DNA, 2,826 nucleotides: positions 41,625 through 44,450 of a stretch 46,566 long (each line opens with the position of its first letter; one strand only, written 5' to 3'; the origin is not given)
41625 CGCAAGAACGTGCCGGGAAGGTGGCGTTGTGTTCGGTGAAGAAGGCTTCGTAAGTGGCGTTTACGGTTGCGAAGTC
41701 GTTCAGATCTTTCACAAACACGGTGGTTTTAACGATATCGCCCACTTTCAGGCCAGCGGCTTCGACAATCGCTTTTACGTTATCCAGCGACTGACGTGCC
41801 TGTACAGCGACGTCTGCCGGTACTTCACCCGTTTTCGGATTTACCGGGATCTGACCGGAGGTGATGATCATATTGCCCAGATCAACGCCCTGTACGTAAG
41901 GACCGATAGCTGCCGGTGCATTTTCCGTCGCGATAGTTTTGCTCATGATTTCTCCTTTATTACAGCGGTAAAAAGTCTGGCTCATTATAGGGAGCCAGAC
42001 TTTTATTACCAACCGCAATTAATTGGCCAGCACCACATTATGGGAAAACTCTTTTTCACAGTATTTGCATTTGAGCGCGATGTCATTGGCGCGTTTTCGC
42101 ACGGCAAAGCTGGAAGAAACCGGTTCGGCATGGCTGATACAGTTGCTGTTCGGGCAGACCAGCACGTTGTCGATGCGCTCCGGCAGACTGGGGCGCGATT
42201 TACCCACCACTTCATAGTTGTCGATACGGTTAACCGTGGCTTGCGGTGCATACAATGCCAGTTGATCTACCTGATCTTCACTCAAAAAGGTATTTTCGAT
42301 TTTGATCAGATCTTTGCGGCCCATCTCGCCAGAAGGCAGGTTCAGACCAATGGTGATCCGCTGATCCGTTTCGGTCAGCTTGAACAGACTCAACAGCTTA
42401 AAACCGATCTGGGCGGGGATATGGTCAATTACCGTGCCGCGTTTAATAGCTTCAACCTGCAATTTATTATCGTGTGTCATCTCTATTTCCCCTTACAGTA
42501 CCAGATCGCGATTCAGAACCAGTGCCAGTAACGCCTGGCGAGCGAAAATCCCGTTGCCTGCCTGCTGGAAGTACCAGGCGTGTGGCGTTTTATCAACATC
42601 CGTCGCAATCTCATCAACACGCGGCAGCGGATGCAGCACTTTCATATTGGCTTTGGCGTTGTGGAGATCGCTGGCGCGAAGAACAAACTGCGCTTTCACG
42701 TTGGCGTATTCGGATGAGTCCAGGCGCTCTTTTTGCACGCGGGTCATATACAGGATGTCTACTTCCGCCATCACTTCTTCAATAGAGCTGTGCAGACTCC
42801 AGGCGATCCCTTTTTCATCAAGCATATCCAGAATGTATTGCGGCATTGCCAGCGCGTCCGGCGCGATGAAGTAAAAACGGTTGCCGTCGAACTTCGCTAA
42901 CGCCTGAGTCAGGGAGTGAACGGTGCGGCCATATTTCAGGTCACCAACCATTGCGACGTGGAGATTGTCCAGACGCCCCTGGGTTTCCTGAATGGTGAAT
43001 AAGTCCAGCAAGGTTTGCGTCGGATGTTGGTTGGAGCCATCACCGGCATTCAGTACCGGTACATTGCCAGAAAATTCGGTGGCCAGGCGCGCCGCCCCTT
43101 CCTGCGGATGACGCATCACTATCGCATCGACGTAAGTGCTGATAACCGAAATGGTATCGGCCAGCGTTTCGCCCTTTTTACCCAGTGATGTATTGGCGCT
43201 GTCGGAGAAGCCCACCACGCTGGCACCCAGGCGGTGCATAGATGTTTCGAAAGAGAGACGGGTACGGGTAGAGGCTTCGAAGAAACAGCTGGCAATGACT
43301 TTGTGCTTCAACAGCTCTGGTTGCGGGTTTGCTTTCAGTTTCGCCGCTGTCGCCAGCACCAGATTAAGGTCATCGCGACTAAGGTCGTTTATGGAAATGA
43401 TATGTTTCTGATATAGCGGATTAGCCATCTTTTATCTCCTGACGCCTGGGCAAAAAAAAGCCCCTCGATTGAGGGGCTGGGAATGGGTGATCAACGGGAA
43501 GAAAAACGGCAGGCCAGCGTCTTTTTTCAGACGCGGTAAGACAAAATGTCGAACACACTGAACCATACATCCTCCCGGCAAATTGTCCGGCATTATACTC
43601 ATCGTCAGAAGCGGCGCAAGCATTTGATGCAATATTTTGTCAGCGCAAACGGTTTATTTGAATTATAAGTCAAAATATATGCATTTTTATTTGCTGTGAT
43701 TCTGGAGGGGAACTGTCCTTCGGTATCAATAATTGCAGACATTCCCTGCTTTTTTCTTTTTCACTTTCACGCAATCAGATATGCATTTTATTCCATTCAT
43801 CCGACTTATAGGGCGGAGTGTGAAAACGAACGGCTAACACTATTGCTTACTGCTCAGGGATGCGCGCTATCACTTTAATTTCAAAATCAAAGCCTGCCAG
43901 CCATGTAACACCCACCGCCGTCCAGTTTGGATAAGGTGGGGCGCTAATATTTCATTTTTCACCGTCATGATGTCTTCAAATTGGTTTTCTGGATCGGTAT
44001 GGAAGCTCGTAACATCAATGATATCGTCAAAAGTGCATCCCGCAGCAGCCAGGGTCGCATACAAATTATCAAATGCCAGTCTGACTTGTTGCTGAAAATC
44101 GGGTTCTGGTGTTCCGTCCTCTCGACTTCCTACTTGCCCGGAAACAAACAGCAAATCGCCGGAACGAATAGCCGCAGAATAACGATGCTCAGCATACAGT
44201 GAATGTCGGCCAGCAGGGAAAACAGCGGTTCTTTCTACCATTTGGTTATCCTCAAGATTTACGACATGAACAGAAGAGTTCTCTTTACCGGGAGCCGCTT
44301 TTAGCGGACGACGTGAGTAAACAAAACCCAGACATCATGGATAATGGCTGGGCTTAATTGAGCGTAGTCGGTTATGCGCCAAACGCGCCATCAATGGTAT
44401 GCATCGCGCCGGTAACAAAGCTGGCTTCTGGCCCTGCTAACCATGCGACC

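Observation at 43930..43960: yjgH carries an apparent 1-bp deletion that replaces the conserved RidA-family C-terminus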

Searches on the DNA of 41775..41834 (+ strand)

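Call 54: search_dna_similar(query=window:41775-41834:+, collection=ecoli_genomes, mode=near, max_rows=8)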
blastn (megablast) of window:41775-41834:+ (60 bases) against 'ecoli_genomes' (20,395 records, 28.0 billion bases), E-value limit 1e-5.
Records with a match: 4722; places in all: 4722; records where one place covers at least 80% of the query: 4722.
Genomes with a match: 4722 of 5426; with a place that covers at least 80% of the query: 4722. Places per genome that has any: lowest 1, median 1, highest 1. On chromosomes: 4719 places; on plasmids: 3.
Best place of each record, by identity: 95-99% 4531; 90-95% 191.
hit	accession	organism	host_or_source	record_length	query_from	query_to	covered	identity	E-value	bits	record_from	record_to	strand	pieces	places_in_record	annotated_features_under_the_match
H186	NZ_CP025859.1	Escherichia coli strain 504239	Homo sapiens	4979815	1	60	100%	98.3%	8e-21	106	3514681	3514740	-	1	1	ridA: 2-iminobutanoate/2-iminopropanoate deaminase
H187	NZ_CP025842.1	Escherichia coli strain 720632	Homo sapiens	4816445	1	60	100%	98.3%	8e-21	106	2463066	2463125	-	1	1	ridA: 2-iminobutanoate/2-iminopropanoate deaminase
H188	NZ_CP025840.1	Escherichia coli strain 214-4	Homo sapiens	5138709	1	60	100%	98.3%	8e-21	106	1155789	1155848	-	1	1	ridA: 2-iminobutanoate/2-iminopropanoate deaminase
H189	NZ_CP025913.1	Escherichia coli strain 203740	Homo sapiens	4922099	1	60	100%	98.3%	8e-21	106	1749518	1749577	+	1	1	ridA: 2-iminobutanoate/2-iminopropanoate deaminase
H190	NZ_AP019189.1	Escherichia coli strain M217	Homo sapiens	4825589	1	60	100%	98.3%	8e-21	106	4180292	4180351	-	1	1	ridA: 2-iminobutanoate/2-iminopropanoate deaminase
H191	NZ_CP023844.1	Escherichia coli strain 4/1-1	Homo sapiens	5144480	1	60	100%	98.3%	8e-21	106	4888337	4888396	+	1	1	ridA: 2-iminobutanoate/2-iminopropanoate deaminase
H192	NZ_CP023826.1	Escherichia coli strain 4/4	Homo sapiens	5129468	1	60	100%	98.3%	8e-21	106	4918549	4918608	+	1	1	ridA: 2-iminobutanoate/2-iminopropanoate deaminase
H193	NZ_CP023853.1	Escherichia coli strain 2/0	Homo sapiens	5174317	1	60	100%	98.3%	8e-21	106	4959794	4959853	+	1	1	ridA: 2-iminobutanoate/2-iminopropanoate deaminase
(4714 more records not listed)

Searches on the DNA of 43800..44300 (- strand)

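Call 5: search_dna_similar(query=window:43800-44300:-, collection=ecoli_genomes, mode=near, max_rows=40)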
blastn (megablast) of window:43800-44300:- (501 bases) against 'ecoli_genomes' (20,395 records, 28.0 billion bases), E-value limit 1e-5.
Records with a match: 4824; places in all: 4827; records where one place covers at least 80% of the query: 4814.
Genomes with a match: 4824 of 5426; with a place that covers at least 80% of the query: 4814. Places per genome that has any: lowest 1, median 1, highest 2. On chromosomes: 4824 places; on plasmids: 3.
Best place of each record, by identity: >=99% 580; 95-99% 4244.
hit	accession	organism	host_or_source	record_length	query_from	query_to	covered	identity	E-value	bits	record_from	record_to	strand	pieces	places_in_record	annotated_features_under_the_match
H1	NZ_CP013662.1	Escherichia coli strain 08-00022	Homo sapiens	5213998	1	501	100%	100.0%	0e+0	926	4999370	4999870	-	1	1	yjgH: RidA family protein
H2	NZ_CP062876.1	Escherichia coli O157:H16 strain Res13-Lact-PEA12-26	Sus scrofa domesticus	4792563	1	501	100%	100.0%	0e+0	926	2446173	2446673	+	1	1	yjgH: RidA family protein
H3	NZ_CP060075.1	Escherichia coli strain G3/10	Homo sapiens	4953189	1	501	100%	100.0%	0e+0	926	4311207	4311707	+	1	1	yjgH: RidA family protein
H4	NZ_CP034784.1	Escherichia coli strain ECZP248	feces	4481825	1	501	100%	100.0%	0e+0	926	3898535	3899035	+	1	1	yjgH: RidA family protein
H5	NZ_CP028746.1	Escherichia coli strain A29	Hydrochoerus hydrochaeris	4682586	1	501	100%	100.0%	0e+0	926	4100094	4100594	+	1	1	yjgH: RidA family protein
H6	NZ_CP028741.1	Escherichia coli strain A34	Genetta maculata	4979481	1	501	100%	100.0%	0e+0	926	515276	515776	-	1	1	yjgH: RidA family protein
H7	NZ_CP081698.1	Escherichia coli strain CT02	-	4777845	1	501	100%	100.0%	0e+0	926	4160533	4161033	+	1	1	yjgH: RidA family protein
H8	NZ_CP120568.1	Escherichia coli strain 582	Homo sapiens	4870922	1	501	100%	100.0%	0e+0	926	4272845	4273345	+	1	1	yjgH: RidA family protein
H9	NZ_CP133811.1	Escherichia coli strain EC2001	food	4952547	1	501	100%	100.0%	0e+0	926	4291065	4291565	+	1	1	yjgH: RidA family protein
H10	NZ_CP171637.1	Escherichia coli strain TC24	Bos taurus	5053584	1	501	100%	100.0%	0e+0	926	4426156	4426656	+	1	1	yjgH: RidA family protein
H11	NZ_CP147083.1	Escherichia coli strain JSWP006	municipal wastewater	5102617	1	501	100%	100.0%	0e+0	926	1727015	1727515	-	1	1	yjgH: RidA family protein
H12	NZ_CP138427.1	Escherichia coli strain 21EVA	Homo sapiens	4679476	1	501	100%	100.0%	0e+0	926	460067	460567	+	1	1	yjgH: RidA family protein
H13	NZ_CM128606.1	Escherichia coli strain E100341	Homo sapiens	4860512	1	501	100%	100.0%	0e+0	926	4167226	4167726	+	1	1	yjgH: RidA family protein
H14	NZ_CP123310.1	Escherichia coli strain AREA_C483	Homo sapiens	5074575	1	501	100%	100.0%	0e+0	926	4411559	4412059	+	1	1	yjgH: RidA family protein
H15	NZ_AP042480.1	Escherichia coli strain OkiPb01676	bovine feces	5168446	1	501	100%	100.0%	0e+0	926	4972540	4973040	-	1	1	yjgH: RidA family protein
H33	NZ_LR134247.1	Escherichia coli strain NCTC9040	missing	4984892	1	501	100%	100.0%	0e+0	926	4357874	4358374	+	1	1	yjgH: RidA family protein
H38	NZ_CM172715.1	Escherichia coli strain FCI56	Homo sapiens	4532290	1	501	100%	99.8%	0e+0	920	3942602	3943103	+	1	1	yjgH: RidA family protein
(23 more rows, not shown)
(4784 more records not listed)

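Call 6: get_annotated_region(hit=H1, flank=1500)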
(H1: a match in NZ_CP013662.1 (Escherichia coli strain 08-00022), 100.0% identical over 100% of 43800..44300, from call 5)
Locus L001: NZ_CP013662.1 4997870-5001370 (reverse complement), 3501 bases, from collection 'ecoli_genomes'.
description: Escherichia coli strain 08-00022 chromosome, complete genome
organism: Escherichia coli strain 08-00022 (NCBI taxid 562)
replicon: chromosome; assembly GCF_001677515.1
host: Homo sapiens; source: bagged lettuce; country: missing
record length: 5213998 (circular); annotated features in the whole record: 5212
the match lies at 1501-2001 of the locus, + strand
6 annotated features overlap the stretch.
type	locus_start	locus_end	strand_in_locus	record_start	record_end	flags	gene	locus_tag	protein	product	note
CDS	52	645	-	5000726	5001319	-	bdcR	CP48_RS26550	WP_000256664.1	TetR/AcrR family transcriptional regulator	-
CDS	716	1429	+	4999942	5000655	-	bdcA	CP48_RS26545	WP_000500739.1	SDR family oxidoreductase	-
CDS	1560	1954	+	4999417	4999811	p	yjgH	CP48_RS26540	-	RidA family protein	frameshifted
CDS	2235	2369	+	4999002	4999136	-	pyrL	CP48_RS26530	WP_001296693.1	pyr operon leader peptide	-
CDS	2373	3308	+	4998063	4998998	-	pyrB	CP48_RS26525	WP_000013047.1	aspartate carbamoyltransferase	-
CDS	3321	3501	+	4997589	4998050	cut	pyrI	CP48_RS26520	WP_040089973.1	aspartate carbamoyltransferase regulatory subunit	-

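Call 7: get_annotated_region(hit=H38, flank=500)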
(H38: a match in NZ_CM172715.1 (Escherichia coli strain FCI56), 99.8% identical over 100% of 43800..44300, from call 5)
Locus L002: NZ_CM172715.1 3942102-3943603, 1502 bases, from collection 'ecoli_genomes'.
description: Escherichia coli strain FCI56 chromosome, whole genome shotgun sequence
organism: Escherichia coli strain FCI56 (NCBI taxid 562)
replicon: chromosome; assembly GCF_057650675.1
host: Homo sapiens; source: other; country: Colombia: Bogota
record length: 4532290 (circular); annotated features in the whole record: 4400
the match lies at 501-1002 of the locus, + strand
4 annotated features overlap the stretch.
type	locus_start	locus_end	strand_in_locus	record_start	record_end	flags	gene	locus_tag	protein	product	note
CDS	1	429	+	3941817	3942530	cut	bdcA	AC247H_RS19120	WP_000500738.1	SDR family oxidoreductase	-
CDS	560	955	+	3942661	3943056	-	yjgH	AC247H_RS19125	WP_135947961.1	RidA family protein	-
CDS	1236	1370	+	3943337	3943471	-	pyrL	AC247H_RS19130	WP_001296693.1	pyr operon leader peptide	-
CDS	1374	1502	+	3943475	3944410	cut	pyrB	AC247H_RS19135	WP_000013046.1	aspartate carbamoyltransferase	-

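Call 8: get_annotated_region(hit=H33, flank=500)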
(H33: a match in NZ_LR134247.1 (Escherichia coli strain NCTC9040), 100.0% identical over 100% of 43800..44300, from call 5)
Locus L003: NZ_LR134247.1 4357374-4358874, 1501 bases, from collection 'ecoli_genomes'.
description: Escherichia coli strain NCTC9040 chromosome 1, complete sequence
organism: Escherichia coli strain NCTC9040 (NCBI taxid 562)
replicon: chromosome; assembly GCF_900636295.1
host: missing; source: not available: to be reported later; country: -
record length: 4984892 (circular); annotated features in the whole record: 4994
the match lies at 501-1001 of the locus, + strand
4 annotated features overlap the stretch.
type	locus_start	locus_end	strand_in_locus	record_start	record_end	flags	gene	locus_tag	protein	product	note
CDS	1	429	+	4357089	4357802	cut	bdcA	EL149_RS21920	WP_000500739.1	SDR family oxidoreductase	-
CDS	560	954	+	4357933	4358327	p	yjgH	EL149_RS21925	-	RidA family protein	frameshifted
CDS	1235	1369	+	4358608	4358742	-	pyrL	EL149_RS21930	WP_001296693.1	pyr operon leader peptide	-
CDS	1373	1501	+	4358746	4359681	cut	pyrB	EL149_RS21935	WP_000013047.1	aspartate carbamoyltransferase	-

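Call 11: search_dna_similar(query=window:43922-43971:-, collection=ecoli_genomes, mode=near, max_rows=60, rows=spread)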
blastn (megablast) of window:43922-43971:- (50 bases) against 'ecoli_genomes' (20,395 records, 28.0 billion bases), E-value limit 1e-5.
Records with a match: 40; places in all: 40; records where one place covers at least 80% of the query: 40.
Genomes with a match: 40 of 5426; with a place that covers at least 80% of the query: 40. Places per genome that has any: lowest 1, median 1, highest 1. On chromosomes: 40 places; on plasmids: 0.
Best place of each record, by identity: >=99% 39; 95-99% 1.
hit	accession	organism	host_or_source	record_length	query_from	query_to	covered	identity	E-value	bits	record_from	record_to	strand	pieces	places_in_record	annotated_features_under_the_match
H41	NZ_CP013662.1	Escherichia coli strain 08-00022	Homo sapiens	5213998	1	50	100%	100.0%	5e-17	94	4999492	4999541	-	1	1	yjgH: RidA family protein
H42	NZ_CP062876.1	Escherichia coli O157:H16 strain Res13-Lact-PEA12-26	Sus scrofa domesticus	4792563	1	50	100%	100.0%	5e-17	94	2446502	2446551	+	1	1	yjgH: RidA family protein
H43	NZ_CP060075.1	Escherichia coli strain G3/10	Homo sapiens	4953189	1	50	100%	100.0%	5e-17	94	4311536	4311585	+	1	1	yjgH: RidA family protein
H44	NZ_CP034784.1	Escherichia coli strain ECZP248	feces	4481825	1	50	100%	100.0%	5e-17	94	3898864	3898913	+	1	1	yjgH: RidA family protein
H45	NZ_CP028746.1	Escherichia coli strain A29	Hydrochoerus hydrochaeris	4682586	1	50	100%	100.0%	5e-17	94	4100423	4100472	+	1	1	yjgH: RidA family protein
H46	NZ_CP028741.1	Escherichia coli strain A34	Genetta maculata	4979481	1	50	100%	100.0%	5e-17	94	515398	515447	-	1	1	yjgH: RidA family protein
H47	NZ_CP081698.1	Escherichia coli strain CT02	-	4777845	1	50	100%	100.0%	5e-17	94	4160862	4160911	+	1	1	yjgH: RidA family protein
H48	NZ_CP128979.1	Escherichia coli strain TUM1881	missing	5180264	1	50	100%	100.0%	5e-17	94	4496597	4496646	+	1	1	yjgH: RidA family protein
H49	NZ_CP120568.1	Escherichia coli strain 582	Homo sapiens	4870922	1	50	100%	100.0%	5e-17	94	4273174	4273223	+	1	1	yjgH: RidA family protein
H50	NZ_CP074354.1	Escherichia coli strain XJ5.2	bovine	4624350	1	50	100%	100.0%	5e-17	94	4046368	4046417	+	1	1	yjgH: RidA family protein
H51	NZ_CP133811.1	Escherichia coli strain EC2001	food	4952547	1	50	100%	100.0%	5e-17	94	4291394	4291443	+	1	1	yjgH: RidA family protein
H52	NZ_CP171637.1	Escherichia coli strain TC24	Bos taurus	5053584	1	50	100%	100.0%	5e-17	94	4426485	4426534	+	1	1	yjgH: RidA family protein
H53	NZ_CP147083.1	Escherichia coli strain JSWP006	municipal wastewater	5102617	1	50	100%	100.0%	5e-17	94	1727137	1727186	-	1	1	yjgH: RidA family protein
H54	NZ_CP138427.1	Escherichia coli strain 21EVA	Homo sapiens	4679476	1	50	100%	100.0%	5e-17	94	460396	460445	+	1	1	yjgH: RidA family protein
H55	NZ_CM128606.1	Escherichia coli strain E100341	Homo sapiens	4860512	1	50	100%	100.0%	5e-17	94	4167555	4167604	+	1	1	yjgH: RidA family protein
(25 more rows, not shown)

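Call 13: search_dna_similar(query=L002:830-880:+, collection=ecoli_genomes, mode=near, max_rows=10, rows=spread)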
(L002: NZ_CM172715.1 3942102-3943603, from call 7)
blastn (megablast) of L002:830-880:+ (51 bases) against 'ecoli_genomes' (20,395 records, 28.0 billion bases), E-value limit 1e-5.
Records with a match: 3970; places in all: 3970; records where one place covers at least 80% of the query: 3969.
Genomes with a match: 3970 of 5426; with a place that covers at least 80% of the query: 3969. Places per genome that has any: lowest 1, median 1, highest 1. On chromosomes: 3967 places; on plasmids: 3.
Best place of each record, by identity: >=99% 3144; 95-99% 815; 90-95% 11.
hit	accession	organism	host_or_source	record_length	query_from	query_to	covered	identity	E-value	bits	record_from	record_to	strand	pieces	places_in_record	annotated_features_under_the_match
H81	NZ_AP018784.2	Escherichia coli strain SK1144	-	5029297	1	51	100%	100.0%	1e-17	95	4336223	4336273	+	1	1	yjgH: RidA family protein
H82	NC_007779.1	Escherichia coli str. K-12 substr. W3110 strain K-12 ...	-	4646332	1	51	100%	100.0%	1e-17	95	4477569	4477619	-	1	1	yjgH: RidA family protein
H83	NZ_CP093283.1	Escherichia coli strain EC-14-2-9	Homo sapiens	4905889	1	51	100%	100.0%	1e-17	95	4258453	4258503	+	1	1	yjgH: RidA family protein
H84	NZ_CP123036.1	Escherichia coli strain E22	Homo sapiens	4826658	1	51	100%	100.0%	1e-17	95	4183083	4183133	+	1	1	yjgH: RidA family protein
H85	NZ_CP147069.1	Escherichia coli strain JKHS004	hospital wastewater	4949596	1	51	100%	100.0%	1e-17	95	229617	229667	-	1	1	yjgH: RidA family protein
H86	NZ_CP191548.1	Escherichia coli strain 19451123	patient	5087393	1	51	100%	100.0%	1e-17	95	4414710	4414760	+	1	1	yjgH: RidA family protein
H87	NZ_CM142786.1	Escherichia coli strain GPEC1210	chicken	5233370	1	51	100%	100.0%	1e-17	95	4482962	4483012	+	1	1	yjgH: RidA family protein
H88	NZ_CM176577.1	Escherichia coli strain fS54a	Homo sapiens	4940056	1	51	100%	100.0%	1e-17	95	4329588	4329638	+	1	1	yjgH: RidA family protein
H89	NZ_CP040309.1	Escherichia coli strain 21B8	cattle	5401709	1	51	100%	96.1%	3e-14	84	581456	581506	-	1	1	yjgH: RidA family protein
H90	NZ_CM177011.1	Escherichia coli strain VL40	Homo sapiens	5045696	13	51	76%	100.0%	6e-11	73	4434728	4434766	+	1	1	RidA family protein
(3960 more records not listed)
